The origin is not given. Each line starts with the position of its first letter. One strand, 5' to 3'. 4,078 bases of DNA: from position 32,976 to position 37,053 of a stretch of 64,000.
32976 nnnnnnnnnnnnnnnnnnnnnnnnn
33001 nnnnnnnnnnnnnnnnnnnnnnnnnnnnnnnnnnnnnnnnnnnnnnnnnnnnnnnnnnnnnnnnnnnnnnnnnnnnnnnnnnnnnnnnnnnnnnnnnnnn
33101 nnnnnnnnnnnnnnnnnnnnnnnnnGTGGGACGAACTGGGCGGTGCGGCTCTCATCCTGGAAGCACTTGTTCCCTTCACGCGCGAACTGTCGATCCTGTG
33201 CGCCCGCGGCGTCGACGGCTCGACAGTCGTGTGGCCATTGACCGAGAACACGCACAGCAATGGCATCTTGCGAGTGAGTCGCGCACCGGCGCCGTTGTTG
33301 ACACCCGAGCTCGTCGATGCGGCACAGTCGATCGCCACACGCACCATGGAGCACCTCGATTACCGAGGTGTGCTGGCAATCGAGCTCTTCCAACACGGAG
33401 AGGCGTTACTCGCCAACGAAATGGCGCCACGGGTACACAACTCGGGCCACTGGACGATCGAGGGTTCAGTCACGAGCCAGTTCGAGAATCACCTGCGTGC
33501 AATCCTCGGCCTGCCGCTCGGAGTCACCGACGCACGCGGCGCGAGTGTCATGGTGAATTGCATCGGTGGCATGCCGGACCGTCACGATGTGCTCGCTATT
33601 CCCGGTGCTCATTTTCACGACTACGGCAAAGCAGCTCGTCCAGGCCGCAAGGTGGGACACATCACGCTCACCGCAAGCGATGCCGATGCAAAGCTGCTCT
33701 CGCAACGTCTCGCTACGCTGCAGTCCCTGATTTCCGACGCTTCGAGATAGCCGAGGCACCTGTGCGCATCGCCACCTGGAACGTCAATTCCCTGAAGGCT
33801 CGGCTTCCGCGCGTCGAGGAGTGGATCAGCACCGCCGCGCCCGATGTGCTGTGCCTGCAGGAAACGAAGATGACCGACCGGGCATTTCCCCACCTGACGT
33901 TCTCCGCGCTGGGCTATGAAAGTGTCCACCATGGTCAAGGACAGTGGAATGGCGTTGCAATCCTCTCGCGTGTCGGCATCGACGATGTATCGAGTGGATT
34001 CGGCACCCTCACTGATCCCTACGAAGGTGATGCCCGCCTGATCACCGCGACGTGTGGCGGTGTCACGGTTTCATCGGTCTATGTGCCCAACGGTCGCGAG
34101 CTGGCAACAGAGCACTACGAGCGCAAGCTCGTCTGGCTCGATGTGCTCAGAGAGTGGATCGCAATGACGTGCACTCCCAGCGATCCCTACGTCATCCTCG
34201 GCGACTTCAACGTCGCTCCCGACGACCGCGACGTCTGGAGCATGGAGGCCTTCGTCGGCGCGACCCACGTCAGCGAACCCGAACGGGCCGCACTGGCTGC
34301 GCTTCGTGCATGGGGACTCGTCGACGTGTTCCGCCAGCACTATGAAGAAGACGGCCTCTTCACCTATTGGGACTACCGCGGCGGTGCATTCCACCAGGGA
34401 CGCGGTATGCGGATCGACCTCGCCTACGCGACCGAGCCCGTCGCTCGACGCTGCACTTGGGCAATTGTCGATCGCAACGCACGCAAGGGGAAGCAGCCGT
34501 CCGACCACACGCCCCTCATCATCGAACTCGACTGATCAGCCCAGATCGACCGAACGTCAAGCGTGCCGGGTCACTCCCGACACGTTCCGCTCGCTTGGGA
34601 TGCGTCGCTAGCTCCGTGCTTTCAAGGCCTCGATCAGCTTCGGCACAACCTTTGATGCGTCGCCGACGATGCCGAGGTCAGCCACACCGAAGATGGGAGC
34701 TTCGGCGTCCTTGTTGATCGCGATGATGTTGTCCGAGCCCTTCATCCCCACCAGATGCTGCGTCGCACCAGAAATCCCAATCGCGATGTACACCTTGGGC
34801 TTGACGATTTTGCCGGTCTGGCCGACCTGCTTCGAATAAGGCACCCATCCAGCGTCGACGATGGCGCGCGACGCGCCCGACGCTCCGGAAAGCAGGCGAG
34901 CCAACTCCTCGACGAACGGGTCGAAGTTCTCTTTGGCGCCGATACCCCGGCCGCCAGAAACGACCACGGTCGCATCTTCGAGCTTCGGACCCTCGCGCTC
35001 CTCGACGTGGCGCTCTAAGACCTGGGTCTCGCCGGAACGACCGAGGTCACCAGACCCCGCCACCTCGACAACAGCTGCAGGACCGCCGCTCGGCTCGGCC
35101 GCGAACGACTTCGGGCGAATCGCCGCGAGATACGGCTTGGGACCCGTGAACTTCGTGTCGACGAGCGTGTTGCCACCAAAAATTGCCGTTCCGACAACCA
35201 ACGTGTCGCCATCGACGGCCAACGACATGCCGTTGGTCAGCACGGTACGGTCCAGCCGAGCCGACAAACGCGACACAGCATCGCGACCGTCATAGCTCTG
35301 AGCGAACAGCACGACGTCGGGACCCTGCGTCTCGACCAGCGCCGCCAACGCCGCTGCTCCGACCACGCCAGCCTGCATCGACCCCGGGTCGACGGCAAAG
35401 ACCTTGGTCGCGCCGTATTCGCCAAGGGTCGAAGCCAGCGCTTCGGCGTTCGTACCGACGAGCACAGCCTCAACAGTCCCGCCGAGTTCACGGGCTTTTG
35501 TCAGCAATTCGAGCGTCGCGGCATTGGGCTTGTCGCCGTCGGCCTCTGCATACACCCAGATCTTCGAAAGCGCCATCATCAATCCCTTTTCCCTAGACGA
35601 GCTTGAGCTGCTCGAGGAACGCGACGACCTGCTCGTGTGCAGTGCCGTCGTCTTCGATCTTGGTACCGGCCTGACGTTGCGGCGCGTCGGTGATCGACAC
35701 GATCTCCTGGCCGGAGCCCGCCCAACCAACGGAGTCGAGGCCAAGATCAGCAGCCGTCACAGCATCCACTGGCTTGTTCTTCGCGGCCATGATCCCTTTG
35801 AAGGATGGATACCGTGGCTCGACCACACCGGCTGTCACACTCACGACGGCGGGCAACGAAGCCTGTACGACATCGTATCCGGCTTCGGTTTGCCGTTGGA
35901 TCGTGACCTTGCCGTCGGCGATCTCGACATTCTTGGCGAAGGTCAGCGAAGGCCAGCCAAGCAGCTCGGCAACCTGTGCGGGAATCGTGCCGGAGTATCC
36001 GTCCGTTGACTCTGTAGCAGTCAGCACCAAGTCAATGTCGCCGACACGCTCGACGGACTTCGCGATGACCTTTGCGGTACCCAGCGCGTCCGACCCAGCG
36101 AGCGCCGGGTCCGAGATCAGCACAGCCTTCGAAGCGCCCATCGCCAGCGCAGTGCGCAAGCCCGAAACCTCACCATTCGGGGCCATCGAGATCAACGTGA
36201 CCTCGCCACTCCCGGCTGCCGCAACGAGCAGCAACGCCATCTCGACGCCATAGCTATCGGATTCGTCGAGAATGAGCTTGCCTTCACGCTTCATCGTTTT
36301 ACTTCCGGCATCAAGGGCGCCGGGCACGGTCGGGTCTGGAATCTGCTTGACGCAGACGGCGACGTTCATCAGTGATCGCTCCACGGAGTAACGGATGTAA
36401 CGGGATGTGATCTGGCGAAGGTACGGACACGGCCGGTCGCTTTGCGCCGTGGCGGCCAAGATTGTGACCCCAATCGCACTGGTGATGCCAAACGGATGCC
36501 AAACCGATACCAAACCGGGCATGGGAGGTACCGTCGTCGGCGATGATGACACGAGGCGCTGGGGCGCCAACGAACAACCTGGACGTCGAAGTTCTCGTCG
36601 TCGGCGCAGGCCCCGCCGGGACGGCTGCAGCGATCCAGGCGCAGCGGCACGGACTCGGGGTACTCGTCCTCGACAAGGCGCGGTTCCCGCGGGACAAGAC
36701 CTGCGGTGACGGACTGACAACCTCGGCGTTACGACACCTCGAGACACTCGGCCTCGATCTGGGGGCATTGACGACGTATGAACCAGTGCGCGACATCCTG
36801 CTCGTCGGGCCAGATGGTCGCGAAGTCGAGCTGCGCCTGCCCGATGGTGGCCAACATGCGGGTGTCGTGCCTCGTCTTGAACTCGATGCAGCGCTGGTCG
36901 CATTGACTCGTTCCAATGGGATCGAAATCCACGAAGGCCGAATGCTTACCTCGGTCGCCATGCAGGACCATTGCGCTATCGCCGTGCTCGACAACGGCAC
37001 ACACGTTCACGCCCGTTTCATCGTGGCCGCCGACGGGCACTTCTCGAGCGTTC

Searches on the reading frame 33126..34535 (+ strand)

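Call 6: search_protein_families(library=pfam, proteins=[window:33126-34535:+])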
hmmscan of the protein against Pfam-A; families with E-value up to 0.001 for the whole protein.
window:33126-34535:+ (469 aa): 1 family
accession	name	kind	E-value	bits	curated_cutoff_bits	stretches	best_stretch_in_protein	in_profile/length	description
PF03372.29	Exo_endo_phos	-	7.7e-35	121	24.5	1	216-461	1-225/225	Endonuclease/Exonuclease/phosphatase family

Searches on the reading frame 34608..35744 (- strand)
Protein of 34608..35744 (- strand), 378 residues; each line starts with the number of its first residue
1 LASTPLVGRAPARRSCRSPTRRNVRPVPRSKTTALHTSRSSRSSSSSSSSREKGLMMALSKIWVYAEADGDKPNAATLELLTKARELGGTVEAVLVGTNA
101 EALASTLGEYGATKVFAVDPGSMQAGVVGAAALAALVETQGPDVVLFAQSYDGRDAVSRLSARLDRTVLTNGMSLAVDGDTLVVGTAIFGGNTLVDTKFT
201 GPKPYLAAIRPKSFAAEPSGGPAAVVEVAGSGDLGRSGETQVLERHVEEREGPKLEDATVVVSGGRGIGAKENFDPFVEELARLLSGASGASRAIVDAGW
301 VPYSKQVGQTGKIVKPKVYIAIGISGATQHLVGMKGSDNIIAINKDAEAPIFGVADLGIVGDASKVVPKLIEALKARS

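Call 6: search_protein_families(library=pfam, proteins=[window:34608-35744:-])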
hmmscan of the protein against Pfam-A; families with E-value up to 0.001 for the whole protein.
window:34608-35744:- (378 aa): 2 families
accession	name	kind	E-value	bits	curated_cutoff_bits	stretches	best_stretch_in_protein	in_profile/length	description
PF00766.25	ETF_alpha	-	1.8e-34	118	27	1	254-335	1-81/81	Electron transfer flavoprotein FAD-binding domain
PF01012.27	ETF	-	2.7e-29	102.7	26.7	1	62-228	1-176/181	Electron transfer flavoprotein domain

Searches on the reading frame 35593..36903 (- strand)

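Call 6: search_protein_families(library=pfam, proteins=[window:35593-36903:-])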
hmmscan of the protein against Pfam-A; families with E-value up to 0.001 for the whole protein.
window:35593-36903:- (436 aa): 1 family
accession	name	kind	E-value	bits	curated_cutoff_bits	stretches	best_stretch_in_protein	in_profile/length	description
PF01012.27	ETF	-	5e-38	131.1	26.7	1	204-386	4-180/181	Electron transfer flavoprotein domain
